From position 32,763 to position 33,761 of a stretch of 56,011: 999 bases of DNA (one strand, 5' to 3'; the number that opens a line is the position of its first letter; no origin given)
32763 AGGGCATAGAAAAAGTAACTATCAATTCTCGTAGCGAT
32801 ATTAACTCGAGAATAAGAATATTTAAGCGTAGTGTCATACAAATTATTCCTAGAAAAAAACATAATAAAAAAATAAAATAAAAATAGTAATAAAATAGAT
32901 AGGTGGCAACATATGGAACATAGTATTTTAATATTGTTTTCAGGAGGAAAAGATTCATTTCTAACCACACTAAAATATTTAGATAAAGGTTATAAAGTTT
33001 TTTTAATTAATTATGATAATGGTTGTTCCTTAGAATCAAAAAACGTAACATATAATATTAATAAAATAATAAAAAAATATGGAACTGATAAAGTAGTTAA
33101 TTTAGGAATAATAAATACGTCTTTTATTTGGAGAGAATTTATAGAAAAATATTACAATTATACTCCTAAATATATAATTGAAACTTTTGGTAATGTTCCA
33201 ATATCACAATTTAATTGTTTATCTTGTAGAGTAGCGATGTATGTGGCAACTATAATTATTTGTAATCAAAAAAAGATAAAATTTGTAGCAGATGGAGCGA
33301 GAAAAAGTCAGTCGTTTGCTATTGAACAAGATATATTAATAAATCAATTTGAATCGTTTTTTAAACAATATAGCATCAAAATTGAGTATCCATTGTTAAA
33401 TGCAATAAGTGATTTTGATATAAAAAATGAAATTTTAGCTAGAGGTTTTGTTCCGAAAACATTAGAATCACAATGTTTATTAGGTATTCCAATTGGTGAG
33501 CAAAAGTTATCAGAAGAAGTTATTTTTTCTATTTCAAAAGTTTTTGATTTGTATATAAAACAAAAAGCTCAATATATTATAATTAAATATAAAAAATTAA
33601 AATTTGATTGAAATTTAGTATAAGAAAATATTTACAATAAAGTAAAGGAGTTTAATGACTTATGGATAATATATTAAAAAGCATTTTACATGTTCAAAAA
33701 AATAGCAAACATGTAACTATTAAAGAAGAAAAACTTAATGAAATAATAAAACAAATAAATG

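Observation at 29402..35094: Tight six-gene operon whose recognisable members all act on nucleotide/nucleoside conjugates (kinase-fold, MccF-like, HExxH, PP-loop, DUF2419/Qng1-like, Nudix)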

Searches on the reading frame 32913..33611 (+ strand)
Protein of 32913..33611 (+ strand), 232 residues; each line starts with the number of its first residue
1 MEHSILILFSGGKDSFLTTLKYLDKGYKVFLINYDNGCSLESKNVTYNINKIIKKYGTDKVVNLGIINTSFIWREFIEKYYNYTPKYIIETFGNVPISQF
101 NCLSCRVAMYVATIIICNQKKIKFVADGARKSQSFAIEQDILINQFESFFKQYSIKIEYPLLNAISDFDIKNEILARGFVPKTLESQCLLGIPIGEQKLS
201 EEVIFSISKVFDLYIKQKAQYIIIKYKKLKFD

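Call 3: search_protein_families(library=pfam, proteins=[window:32913-33611:+], max_evalue=0.01)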
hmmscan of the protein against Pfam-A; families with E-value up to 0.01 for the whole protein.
window:32913-33611:+ (232 aa): 3 families
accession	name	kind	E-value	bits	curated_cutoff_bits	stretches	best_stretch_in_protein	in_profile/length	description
PF02568.20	ThiI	-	0.00029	20.9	20.5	1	4-128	5-115/197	Thiamine biosynthesis protein (ThiI)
PF24167.1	DUF7411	-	0.002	18.2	28.7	0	5-45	3-42/194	Family of unknown function (DUF7411)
PF06508.19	QueC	-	0.0082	16.1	22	0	5-59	2-54/210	Queuosine biosynthesis protein QueC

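Call 4: search_protein_families(library=ncbifam, proteins=[window:32913-33611:+], max_evalue=0.01)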
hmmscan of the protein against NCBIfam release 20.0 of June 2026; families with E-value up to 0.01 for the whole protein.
window:32913-33611:+ (232 aa): 4 families
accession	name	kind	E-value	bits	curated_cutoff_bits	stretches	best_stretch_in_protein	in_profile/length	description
NF006222.0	PRK08349.1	subfamily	0.00028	20.8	251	1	6-128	4-112/198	hypothetical protein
NF041925.1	QatC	equivalog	0.0017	17.3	280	1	6-62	104-159/398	Qat anti-phage system QueC-like protein QatC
NF011155.0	PRK14561.1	equivalog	0.0037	17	207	0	5-45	3-42/195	hypothetical protein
TIGR03679.1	Dph6_archaeal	equivalog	0.0052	16.1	197.3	1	7-30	2-25/218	diphthine--ammonia ligase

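Call 8: search_protein_families(library=padloc, proteins=[window:32913-33611:+], max_evalue=0.01)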
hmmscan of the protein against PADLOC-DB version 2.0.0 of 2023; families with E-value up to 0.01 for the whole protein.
window:32913-33611:+ (232 aa): 2 families
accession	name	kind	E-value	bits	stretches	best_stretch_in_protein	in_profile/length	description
PDLC02214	QatC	-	0.0013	15.6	1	5-65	151-210/453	-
PDLC00911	QueC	-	0.008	14.4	0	3-56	6-58/190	QueC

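Call 13: search_solved_structures(query=window:32913-33611:+, max_evalue=1)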
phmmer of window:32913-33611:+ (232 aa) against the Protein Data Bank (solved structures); distinct sequences matched with E-value up to 1: 2.
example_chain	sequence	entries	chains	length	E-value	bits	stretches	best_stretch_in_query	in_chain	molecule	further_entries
9kq6_N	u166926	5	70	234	8.3e-07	32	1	6-189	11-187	Asparagine synthetase domain-containing protein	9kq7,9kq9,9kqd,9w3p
3lp5_A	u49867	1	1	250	0.44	13.3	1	33-95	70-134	Putative cell surface hydrolase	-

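Call 18: search_solved_structures(query=window:32913-33611:+, max_evalue=10, show_alignments=1)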
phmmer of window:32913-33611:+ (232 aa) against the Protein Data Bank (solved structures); distinct sequences matched with E-value up to 10: 2.
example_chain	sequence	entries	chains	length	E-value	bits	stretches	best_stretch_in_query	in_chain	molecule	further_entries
9kq6_N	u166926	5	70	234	8.3e-07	32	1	6-189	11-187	Asparagine synthetase domain-containing protein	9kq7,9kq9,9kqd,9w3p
3lp5_A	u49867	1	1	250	0.44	13.3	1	33-95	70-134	Putative cell surface hydrolase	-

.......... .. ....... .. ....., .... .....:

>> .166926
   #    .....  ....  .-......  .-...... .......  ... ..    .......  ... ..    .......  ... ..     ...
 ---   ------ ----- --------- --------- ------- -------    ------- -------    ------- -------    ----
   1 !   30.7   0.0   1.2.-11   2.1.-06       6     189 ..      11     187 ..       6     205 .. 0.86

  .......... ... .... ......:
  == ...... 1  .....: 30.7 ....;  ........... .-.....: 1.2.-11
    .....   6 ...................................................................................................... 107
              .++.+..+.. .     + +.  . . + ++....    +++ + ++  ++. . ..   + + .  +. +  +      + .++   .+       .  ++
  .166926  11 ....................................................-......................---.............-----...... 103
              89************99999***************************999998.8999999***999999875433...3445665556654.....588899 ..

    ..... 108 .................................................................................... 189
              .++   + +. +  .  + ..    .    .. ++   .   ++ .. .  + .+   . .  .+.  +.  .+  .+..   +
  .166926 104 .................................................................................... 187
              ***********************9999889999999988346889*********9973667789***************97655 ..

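Call 28: find_homologous_proteins(query=window:32913-33611:+, max_evalue=0.001)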
Query window:32913-33611:+ (232 aa): 216 proteins with E <= 0.001 among 696 candidates; the best 120 are listed.
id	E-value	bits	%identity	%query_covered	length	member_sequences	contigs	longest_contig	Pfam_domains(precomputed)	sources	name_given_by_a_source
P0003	4.6e-109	381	74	100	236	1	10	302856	-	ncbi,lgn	ncbi:MAG: hypothetical protein R3Y13_00420 [bacterium]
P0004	3.5e-79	283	61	96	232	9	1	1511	PF24167.2,PF02568.21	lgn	-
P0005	7.2e-78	279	60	96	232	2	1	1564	PF24167.2,PF02568.21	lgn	-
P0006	1.7e-76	275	57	96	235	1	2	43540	PF24167.2,PF06508.20,PF02568.21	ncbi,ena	-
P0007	5.0e-76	273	55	97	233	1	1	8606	-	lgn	-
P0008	1.1e-75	272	58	97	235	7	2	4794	PF24167.2,PF02568.21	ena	-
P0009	1.5e-74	268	54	100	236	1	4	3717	PF24167.2,PF02568.21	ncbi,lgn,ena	-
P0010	1.8e-74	268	54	100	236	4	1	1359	PF24167.2,PF02568.21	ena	-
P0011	1.9e-74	268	54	96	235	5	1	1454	PF24167.2,PF02568.21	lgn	-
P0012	7.6e-74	266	54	97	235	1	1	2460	PF24167.2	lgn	-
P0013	7.8e-74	266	54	97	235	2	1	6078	PF02568.21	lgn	-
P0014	9.2e-74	266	54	97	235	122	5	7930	PF24167.2,PF06508.20,PF02568.21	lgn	-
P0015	1.0e-73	266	54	97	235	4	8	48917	PF24167.2,PF02568.21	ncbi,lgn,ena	-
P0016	4.8e-73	263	55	97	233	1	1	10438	PF24167.2,PF06508.20,PF02568.21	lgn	-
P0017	1.0e-72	262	55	96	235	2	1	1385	PF24167.2,PF02568.21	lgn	-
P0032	2.7e-70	254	51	97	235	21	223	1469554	PF24167.2,PF06508.20,PF02568.21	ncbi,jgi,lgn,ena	jgi:hypothetical protein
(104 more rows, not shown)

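Call 29: find_encoding_contigs(protein=P0003, flank=8000, max_places=2)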
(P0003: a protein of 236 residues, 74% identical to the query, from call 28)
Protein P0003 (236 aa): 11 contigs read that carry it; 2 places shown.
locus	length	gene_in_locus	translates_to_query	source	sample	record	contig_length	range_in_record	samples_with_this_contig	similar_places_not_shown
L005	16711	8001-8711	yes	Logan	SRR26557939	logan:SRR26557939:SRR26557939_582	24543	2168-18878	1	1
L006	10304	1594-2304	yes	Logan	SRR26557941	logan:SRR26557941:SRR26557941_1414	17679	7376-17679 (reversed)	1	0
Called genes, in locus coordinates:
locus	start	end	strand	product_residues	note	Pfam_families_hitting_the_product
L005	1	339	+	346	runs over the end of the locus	-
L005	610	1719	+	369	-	PF04230:PS_pyruv_trans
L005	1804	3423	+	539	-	PF04464:Glyphos_transf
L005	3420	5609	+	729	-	PF04230:PS_pyruv_trans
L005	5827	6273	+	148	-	PF22166:WHD_ArnR1 (weak), PF01047:MarR, PF12802:MarR_2, PF13463:HTH_27 (faint)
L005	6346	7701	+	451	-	PF01554:MatE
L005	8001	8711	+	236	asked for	-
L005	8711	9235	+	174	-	PF04463:2-thiour_desulf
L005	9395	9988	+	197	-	-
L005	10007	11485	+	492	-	PF12895:ANAPC3 (faint), PF25060:ARM_TT21_2nd (faint), PF07719:TPR_2 (faint), PF23914:TPR_CcmH_CycH (weak), PF00515:TPR_1 (weak), PF13424:TPR_12 (weak), PF00515:TPR_1 (weak), PF13181:TPR_8 (weak), +11 more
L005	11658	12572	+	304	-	PF03193:RsgA_GTPase (faint), PF01926:MMR_HSR1, PF02421:FeoB_N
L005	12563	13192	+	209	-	PF01351:RNase_HII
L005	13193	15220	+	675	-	PF01751:Toprim, PF01131:Topoisom_bac, PF01396:Zn_ribbon_Top1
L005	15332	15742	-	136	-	-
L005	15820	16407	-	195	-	-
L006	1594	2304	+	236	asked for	-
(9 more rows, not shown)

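Call 30: find_encoding_contigs(protein=P0032, flank=8000, max_places=3)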
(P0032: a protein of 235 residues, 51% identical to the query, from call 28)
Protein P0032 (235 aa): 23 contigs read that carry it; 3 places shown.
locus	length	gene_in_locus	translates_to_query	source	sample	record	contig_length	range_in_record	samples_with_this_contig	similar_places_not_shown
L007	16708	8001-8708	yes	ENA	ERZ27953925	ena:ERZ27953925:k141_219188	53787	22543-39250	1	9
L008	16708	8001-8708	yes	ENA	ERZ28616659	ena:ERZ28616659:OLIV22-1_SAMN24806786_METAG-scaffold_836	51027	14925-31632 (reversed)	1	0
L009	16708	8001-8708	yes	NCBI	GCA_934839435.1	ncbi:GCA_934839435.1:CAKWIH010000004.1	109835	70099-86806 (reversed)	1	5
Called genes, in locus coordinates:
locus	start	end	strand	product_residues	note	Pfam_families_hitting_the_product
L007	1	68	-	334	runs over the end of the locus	PF07451:SpoVAD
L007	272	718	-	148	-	PF03862:SpoVAC_SpoVAEB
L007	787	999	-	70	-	PF07311:Dodecin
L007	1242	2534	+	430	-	PF08323:Glyco_transf_5, PF20706:GT4-conflict, PF13439:Glyco_transf_4, PF13579:Glyco_trans_4_4, PF00534:Glycos_transf_1, PF13692:Glyco_trans_1_4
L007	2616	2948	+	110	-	PF06133:Com_YlbF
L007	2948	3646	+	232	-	-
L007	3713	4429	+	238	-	PF00455:DeoRC (weak), PF06026:Rib_5-P_isom_A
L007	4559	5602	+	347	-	PF01078:Mg_chelatase (faint), PF05496:RuvB_N, PF20720:nSTAND3 (faint), PF00004:AAA, PF07728:AAA_5, PF17864:AAA_lid_4, PF05491:WHD_RuvB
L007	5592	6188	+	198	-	PF02677:QueH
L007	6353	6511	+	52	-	PF02195:ParB_N (weak)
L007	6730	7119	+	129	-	-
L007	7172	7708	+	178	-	PF13310:Virulence_RhuM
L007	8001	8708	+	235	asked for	PF02568:ThiI (weak), PF06508:QueC (weak), PF24167:DUF7411 (weak)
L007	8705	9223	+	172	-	PF04463:2-thiour_desulf (weak)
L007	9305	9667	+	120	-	-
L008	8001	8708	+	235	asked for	PF02568:ThiI (weak), PF06508:QueC (weak), PF24167:DUF7411 (weak)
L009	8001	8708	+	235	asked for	PF02568:ThiI (weak), PF06508:QueC (weak), PF24167:DUF7411 (weak)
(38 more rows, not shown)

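Call 67: find_related_loci(query=A6, collection=metagenome_contigs, flank=8000)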
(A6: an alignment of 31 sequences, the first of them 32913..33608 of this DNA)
Query A6 (232 aa) in metagenome_contigs; peptide patterns used: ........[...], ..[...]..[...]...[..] (x = any residue, [..] = any of these).
600 stretches matched a pattern (row limit reached: there are more); 13 encode a relative of the query (tblastn E <= 1e-3); 13 distinct loci.
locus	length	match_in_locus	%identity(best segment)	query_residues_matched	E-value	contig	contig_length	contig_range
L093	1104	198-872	53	6-232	5e-82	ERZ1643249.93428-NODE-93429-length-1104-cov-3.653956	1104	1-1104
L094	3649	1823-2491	49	5-228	1e-71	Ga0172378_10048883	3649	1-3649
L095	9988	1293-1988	51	1-232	4e-67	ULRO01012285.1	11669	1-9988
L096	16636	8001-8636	50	6-216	7e-64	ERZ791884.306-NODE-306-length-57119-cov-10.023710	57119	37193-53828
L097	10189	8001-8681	43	5-230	6e-64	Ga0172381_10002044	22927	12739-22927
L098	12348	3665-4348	45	6-232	1e-63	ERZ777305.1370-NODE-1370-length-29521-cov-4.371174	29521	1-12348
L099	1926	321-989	43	2-223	2e-65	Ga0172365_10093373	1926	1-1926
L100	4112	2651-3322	42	2-224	3e-63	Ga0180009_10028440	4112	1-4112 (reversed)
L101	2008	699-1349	43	6-223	3e-61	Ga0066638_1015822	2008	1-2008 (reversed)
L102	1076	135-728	47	5-202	2e-63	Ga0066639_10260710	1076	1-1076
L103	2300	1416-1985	42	5-194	3e-58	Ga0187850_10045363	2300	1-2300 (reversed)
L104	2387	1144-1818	45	6-230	6e-58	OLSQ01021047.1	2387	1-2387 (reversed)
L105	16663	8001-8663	28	3-219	1e-30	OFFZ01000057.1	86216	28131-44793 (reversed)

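Call 81: search_protein_families(library=phrogs, proteins=[window:32913-33611:+], max_evalue=0.001)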
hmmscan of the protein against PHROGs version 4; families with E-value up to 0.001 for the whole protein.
window:32913-33611:+ (232 aa): 1 family
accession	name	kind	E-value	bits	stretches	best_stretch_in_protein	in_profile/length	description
phrog_1550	-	moron, auxiliary metabolic gene and host takeover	0.00015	21.6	1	2-55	145-200/418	QueC-like queuosine biosynthesis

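Call 82: search_solved_structures(query=A6, max_evalue=1, show_alignments=1)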
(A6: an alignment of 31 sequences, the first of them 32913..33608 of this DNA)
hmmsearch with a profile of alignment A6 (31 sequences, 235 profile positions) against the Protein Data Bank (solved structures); distinct sequences matched with E-value up to 1: 12.
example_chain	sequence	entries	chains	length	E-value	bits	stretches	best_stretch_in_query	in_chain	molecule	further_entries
9kq6_N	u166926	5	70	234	3e-12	49.6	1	4-185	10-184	Asparagine synthetase domain-containing protein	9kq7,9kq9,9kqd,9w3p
3k32_A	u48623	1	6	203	0.0016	21.1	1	3-37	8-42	Uncharacterized protein MJ0690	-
2pg3_A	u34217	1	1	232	0.0041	19.7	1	1-65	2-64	Queuosine biosynthesis protein queC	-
3bl5_A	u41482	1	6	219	0.055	16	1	2-57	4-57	Queuosine biosynthesis protein queC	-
2d13_A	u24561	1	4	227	0.28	13.7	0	3-31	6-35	hypothetical protein PH1257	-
2c5s_A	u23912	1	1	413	0.28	13.7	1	3-36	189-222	PROBABLE THIAMINE BIOSYNTHESIS PROTEIN THII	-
3vrh_A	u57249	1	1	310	0.33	13.5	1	2-56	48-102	Putative uncharacterized protein PH0300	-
5mko_A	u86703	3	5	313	0.35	13.4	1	2-56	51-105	TtuA PH0300 | PH0300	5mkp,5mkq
3rjz_A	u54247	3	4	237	0.35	13.4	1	3-32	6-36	N-type ATP pyrophosphatase superfamily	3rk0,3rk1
9hln_A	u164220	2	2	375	0.6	12.6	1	3-42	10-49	tRNA-specific 2-thiouridylase MnmA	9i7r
9hlv_A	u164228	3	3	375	0.61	12.6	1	3-42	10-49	tRNA-specific 2-thiouridylase MnmA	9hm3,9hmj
2hma_A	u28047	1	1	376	0.61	12.6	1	3-42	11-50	Probable tRNA (5-methylaminomethyl-2-thiouridylate)-methyltransferase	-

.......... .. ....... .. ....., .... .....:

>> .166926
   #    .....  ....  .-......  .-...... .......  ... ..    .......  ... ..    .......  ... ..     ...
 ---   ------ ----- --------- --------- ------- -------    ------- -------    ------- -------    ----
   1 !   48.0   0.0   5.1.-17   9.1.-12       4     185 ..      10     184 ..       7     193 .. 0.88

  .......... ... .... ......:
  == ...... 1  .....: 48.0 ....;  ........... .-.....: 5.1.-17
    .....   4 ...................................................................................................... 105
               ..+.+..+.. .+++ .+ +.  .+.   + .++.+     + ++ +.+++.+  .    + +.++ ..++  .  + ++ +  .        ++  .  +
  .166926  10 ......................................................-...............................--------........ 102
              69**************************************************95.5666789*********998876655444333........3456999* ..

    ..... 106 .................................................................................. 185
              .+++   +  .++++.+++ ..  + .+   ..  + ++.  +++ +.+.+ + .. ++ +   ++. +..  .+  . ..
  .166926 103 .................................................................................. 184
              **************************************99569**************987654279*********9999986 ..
